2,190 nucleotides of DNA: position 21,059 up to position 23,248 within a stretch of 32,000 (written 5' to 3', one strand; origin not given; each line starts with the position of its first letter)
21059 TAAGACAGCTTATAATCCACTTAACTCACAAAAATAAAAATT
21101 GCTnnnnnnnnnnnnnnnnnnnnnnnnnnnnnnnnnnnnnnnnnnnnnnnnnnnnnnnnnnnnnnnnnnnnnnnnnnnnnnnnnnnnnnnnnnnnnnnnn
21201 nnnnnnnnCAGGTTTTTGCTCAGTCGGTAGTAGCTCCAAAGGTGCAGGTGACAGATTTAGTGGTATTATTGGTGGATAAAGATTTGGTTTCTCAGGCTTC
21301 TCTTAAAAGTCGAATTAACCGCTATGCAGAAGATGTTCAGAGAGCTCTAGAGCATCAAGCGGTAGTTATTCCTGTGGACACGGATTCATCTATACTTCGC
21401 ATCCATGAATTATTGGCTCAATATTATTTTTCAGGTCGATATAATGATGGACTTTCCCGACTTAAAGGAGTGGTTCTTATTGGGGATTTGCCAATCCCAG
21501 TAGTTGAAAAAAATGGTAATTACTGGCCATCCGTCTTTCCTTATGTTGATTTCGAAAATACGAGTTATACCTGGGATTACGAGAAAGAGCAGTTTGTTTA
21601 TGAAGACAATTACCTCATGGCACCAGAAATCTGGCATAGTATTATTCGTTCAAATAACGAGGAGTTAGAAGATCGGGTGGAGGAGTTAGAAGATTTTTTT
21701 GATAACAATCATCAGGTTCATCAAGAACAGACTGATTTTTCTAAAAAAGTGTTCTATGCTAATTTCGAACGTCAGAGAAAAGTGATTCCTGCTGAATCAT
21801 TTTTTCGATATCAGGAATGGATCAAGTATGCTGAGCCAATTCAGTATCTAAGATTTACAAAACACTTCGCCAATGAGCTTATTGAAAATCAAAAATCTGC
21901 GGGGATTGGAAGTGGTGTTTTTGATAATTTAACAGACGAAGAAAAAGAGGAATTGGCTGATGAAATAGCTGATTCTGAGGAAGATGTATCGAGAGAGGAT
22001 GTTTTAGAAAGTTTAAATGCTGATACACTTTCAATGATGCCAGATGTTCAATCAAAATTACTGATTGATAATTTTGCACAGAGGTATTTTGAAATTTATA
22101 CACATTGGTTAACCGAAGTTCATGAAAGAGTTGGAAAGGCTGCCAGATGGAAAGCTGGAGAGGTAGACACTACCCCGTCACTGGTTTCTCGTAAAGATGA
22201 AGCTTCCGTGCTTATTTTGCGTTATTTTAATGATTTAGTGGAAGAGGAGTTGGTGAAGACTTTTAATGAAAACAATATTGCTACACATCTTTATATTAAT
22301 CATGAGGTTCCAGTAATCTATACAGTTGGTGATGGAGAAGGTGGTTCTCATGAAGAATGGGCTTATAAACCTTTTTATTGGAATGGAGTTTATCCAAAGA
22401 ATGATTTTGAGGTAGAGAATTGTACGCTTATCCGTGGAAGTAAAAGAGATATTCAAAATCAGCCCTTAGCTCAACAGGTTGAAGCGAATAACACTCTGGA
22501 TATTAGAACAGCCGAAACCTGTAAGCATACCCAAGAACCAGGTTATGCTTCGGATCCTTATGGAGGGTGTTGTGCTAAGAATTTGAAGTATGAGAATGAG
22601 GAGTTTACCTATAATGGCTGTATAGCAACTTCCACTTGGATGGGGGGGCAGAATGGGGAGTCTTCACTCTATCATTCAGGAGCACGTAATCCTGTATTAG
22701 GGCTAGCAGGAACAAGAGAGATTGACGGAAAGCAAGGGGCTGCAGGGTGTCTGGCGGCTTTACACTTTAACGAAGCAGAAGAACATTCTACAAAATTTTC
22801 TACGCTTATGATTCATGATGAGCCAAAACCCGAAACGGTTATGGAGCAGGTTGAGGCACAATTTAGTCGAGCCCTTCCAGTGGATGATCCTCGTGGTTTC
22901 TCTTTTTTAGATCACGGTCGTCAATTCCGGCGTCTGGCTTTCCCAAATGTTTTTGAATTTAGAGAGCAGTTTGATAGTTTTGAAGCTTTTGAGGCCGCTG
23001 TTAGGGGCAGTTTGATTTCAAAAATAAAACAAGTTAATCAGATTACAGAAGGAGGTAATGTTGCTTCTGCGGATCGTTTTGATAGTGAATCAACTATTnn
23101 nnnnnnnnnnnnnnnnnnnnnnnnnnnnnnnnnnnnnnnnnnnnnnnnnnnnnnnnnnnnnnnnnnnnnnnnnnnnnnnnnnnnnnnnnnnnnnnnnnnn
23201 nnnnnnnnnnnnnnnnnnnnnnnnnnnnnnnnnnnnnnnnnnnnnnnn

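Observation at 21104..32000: Giant ORF of at least 3,632 codons (10.9 kb) that the supplied ORF track misses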

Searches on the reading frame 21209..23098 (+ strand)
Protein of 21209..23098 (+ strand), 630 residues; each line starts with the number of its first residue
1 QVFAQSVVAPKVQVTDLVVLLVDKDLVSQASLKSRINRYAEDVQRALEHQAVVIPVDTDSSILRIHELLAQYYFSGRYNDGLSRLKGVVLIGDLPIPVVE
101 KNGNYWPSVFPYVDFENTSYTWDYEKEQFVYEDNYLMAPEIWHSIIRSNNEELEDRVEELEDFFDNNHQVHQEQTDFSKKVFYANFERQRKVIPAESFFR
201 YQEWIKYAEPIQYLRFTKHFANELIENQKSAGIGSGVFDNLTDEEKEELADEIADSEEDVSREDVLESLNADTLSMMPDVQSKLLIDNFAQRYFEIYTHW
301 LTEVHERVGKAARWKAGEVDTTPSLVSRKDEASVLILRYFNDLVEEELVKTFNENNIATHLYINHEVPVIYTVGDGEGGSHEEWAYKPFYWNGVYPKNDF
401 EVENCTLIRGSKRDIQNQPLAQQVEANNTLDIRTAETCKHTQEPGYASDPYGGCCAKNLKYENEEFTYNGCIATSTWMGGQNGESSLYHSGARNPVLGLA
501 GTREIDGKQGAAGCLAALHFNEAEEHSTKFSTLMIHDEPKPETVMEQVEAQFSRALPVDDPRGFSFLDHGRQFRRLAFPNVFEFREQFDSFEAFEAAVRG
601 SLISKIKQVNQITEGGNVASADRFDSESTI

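Call 71: predict_structure(alignment_id=A7)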
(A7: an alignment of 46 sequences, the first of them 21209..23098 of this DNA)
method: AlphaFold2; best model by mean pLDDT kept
length: 630 residues; sequences in the alignment: 46
mean_pLDDT: 91.5   pTM: 0.77
mean pLDDT of the five models: 91.5, 90.8, 90.2, 90.3, 89.9
residues with pLDDT >= 90: 500; 70-90: 105; 50-70: 11; < 50: 14
segments of 3 or more residues with pLDDT < 50: 1-8, 625-630
pLDDT, mean of each block of 10 residues (from residue 1): 49 91 97 97 93 97 97 96 96 96 93 95 96 85 94 96 94 80 90 94 97 97 94 74 89 93 87 86 94 96 91 86 95 95 94 84 95 94 96 94 96 94 97 95 95 96 88 93 93 97 95 90 87 96 96 94 94 94 88 92 93 91 55
secondary structure, 60 per line:
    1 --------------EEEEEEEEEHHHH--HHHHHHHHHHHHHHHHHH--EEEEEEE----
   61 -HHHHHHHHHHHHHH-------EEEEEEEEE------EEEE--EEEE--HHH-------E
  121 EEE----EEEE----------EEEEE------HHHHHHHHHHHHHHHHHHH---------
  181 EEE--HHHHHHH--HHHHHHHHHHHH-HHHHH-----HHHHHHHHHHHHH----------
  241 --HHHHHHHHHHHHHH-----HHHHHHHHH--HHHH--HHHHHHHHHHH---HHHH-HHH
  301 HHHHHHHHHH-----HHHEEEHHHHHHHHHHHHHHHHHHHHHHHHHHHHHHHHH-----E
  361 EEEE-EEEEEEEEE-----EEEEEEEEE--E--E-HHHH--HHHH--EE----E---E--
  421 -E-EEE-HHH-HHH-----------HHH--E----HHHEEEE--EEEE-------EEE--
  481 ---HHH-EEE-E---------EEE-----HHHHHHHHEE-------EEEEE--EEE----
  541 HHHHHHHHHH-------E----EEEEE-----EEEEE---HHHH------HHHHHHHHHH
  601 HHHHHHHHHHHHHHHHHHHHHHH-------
elements in order: E15-23 H24-27 H30-47 E50-56 H62-75 E83-91 E98-101 E104-107 E120-123 E128-131 E142-146 H153-171 E181-183 H186-192 H195-206 H208-212 H218-230 H243-256 H262-270 H273-276 H279-289 H293-296 H298-310 E319-321 H322-354 E360-364 E366-374 E380-388 H396-399 H402-405 E424-426 E459-462 E465-468 E476-478 E488-490 E502-504 H510-517 E527-531 E534-536 H541-550 E563-567 E573-577 H581-584 H591-623

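Call 74: fold_search(model_id=the predicted structure, library=pdb)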
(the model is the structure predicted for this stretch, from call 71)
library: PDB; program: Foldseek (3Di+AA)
matches with E <= 10: 1013; with E <= 0.001: 0
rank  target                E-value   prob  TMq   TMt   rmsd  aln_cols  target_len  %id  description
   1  8kac                  9.3e-02  0.94  0.13  0.50   7.3       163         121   12  De novo design protein -NX1 (released 2024-08-07)
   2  1t13_A                1.1e-01  0.82  0.14  0.47   9.4       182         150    9  Crystal Structure Of Lumazine Synthase From Brucella Abortus Bound To 5-nitro-6-(D-ribitylamino)-2,4(1H,3H) pyrimidine (released 2005-04-19)
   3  1xn1_E                1.1e-01  0.69  0.14  0.43   9.6       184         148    8  Crystal Structure Of Lumazine Synthase From Brucella Abortus (Orthorhombic Form At 3.05 Angstroms) (released 2005-09-27)
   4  8uav_A                1.2e-01  0.63  0.13  0.31   8.8       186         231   11  Cryo-EM Structure of Brucella Abortus Lumazine Synthase (BLS) Engineered with Shiga Toxin I subunit B (Stx1B) (released 2025-03-26)
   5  1xmp_F                1.3e-01  0.75  0.09  0.31   9.3       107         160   15  Crystal Structure of PurE (BA0288) from Bacillus anthracis at 1.8 Resolution (released 2004-11-16)
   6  8uaw_A                1.3e-01  0.54  0.13  0.29   9.1       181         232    9  Cryo-EM Structure of Brucella Abortus Lumazine Synthase (BLS) Engineered with Shiga Toxin II subunit B (Stx2B) (released 2025-03-26)
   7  1xn1_J                1.5e-01  0.69  0.14  0.45   9.5       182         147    7  Crystal Structure Of Lumazine Synthase From Brucella Abortus (Orthorhombic Form At 3.05 Angstroms) (released 2005-09-27)
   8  1di0_A                1.6e-01  0.47  0.13  0.40   9.6       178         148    8  CRYSTAL STRUCTURE OF LUMAZINE SYNTHASE FROM BRUCELLA ABORTUS (released 2000-04-24)
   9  1t13_D                1.7e-01  0.66  0.14  0.44   8.8       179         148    8  Crystal Structure Of Lumazine Synthase From Brucella Abortus Bound To 5-nitro-6-(D-ribitylamino)-2,4(1H,3H) pyrimidine (released 2005-04-19)
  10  6p6f_B                1.8e-01  0.66  0.13  0.43   8.1       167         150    9  BG505 SOSIP-I53-50NP (released 2019-06-19)
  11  4ay4_B                2.0e-01  0.75  0.09  0.31   5.7        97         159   14  crystal structure of Bacillus anthracis PurE (released 2013-01-30)
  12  4pg7_A                2.0e-01  0.23  0.08  0.11   8.1        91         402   14  Crystal structure of S. aureus Homoserine Dehydrogenase at pH7.5 (released 2015-05-06)
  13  4pg8_A                2.3e-01  0.20  0.07  0.11   8.3        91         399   14  Crystal structure of S. aureus Homoserine Dehydrogenase at pH8.5 (released 2015-05-06)
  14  2o20_B                2.4e-01  0.77  0.09  0.19   3.7        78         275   13  Crystal structure of transcription regulator CcpA of Lactococcus lactis (released 2007-03-27)
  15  1xmp_C                2.6e-01  0.75  0.09  0.30   5.9        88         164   14  Crystal Structure of PurE (BA0288) from Bacillus anthracis at 1.8 Resolution (released 2004-11-16)
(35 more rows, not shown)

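Call 79: fold_search(model_id=the predicted structure, library=viral)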
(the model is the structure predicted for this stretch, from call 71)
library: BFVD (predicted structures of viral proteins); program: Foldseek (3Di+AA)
matches with E <= 10: 399; with E <= 0.001: 0
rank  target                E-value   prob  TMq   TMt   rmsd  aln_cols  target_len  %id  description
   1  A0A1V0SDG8            2.5e-02  0.25  0.12  0.19  23.2       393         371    8  Caspase domain protein [Indivirus ILV1]
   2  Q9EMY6                1.9e-01  0.28  0.13  0.29  11.9       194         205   12  AMV063 [Amsacta moorei entomopoxvirus]
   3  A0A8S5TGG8            2.5e-01  0.11  0.08  0.12  19.1       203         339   11  Uncharacterized protein [Myoviridae sp. ctIty1]
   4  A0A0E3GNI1            3.0e-01  0.44  0.10  0.19   6.2        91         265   14  Outer capsid glycoprotein VP7 [Rotavirus I]
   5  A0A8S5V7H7            3.5e-01  0.15  0.10  0.28  10.6       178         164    7  Uncharacterized protein [CrAss-like virus sp. ctUXy6]
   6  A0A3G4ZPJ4            3.7e-01  0.10  0.13  0.18  24.9       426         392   10  Caspase domain protein [Terrestrivirus sp.]
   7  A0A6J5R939            3.9e-01  0.44  0.13  0.30  13.7       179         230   10  COG2452 Predicted site-specific integrase-resolvase [uncultured Caudovirales phage]
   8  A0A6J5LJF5            4.6e-01  0.54  0.08  0.21   3.7        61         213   16  Glycosyltransferase 34 [uncultured Caudovirales phage]
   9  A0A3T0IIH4            4.6e-01  0.23  0.14  0.10  10.8       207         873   11  DNA polymerase [Vibrio virus vB_VspP_SBP1]
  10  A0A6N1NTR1            5.2e-01  0.03  0.06  0.06  29.1       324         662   10  Uncharacterized protein [Tupanvirus soda lake]
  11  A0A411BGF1            5.5e-01  0.30  0.07  0.23   8.9       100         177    8  (no name in the UniProt tables at hand)
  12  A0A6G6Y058            5.5e-01  0.02  0.05  0.12  20.1       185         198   11  (no name in the UniProt tables at hand)
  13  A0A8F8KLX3            6.1e-01  0.25  0.09  0.16   4.5        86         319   16  Site-specific serine recombinase [Clandestinovirus]
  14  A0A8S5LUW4            6.9e-01  0.35  0.09  0.12   9.7        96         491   12  ABC transporter substrate-binding protein PnrA-like domain-containing protein (Fragment) [Podoviridae sp. ctC2p8]
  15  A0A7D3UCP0            6.9e-01  0.28  0.09  0.24   5.5        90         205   13  (no name in the UniProt tables at hand)
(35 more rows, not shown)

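Call 93: search_solved_structures(query=A6, max_evalue=10, show_alignments=2)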
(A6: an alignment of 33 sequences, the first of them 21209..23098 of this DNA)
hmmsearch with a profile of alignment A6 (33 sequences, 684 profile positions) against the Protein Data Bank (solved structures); distinct sequences matched with E-value up to 10: 1.
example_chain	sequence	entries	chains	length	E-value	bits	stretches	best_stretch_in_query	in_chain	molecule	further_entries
6zm9_A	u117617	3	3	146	0.84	10.9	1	35-102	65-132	Chains: A | Phage SAM lyase Svi3-3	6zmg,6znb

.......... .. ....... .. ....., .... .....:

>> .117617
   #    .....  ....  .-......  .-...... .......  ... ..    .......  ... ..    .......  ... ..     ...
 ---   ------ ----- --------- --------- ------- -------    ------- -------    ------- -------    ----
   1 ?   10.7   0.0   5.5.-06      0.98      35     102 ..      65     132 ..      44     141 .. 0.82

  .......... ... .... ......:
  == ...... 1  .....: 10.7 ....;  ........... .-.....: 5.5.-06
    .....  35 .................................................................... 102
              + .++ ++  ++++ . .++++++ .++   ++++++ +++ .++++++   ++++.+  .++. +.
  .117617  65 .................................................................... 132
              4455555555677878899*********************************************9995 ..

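Call 94: search_protein_families(library=pfam, alignment_id=A6, max_evalue=1)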
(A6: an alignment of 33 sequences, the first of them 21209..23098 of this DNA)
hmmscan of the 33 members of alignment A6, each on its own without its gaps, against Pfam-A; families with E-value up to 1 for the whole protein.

A. member 1, window:21209-23098:+ (630 aa): 0 families

B. families by the number of members that match (of 33 scanned): 14 families
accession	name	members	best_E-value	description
PF23214.1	SH3_CYT4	2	0.029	Mitochondrial protein cyt-4 SH3 domain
PF22722.2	NA-iREase1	2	0.075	NACHT-associated inactive Restriction Endonuclease 1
PF04494.20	TFIID_NTD2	1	0.059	WD40 associated region in TFIID subunit, NTD2 domain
PF22680.2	Glyco_hydro_123_N_2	1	0.1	Glycoside hydrolase 123 N-terminal domain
PF25761.1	TPR_PATROL1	1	0.11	PATROL1-like, TPR repeats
PF11693.13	DUF2990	1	0.12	Protein of unknown function (DUF2990)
PF23866.1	DUF7224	1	0.15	Domain of unknown function (DUF7224)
PF19695.4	DUF6195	1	0.15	Family of unknown function (DUF6195)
PF23769.1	Beta-prop_WDR75_2nd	1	0.2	WD repeat-containing protein 75 second beta-propeller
PF19875.4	DUF6348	1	0.21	Family of unknown function (DUF6348)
PF03477.21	ATP-cone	1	0.22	ATP cone domain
PF25472.1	DUF7902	1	0.23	Domain of unknown function (DUF7902)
PF08926.16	DUF1908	1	0.23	Domain of unknown function (DUF1908)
PF17904.7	KH_9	1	0.24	FMRP KH0 domain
